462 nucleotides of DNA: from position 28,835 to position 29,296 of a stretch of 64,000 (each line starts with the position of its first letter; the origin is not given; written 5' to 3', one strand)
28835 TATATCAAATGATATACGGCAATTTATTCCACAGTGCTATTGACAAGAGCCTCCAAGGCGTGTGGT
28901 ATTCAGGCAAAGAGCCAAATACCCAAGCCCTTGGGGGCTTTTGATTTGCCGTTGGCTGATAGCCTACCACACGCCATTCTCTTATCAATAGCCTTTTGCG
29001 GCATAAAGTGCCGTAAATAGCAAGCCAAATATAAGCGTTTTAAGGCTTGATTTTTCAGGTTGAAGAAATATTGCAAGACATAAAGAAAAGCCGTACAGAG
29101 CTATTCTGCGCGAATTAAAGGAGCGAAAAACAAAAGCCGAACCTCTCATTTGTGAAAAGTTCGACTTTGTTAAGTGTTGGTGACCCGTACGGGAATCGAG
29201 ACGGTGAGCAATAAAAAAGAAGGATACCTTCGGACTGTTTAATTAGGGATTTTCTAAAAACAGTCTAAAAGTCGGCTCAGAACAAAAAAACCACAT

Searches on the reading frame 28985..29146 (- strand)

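Call 73: search_protein_families(library=pfam, proteins=[window:28985-29146:-], max_evalue=0.1)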
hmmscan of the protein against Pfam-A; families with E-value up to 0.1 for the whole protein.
window:28985-29146:- (53 aa): 1 family
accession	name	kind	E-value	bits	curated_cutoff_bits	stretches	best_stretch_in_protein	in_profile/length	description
PF19455.4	DUF5993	-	0.052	14.2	27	0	5-28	12-35/50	Family of unknown function (DUF5993)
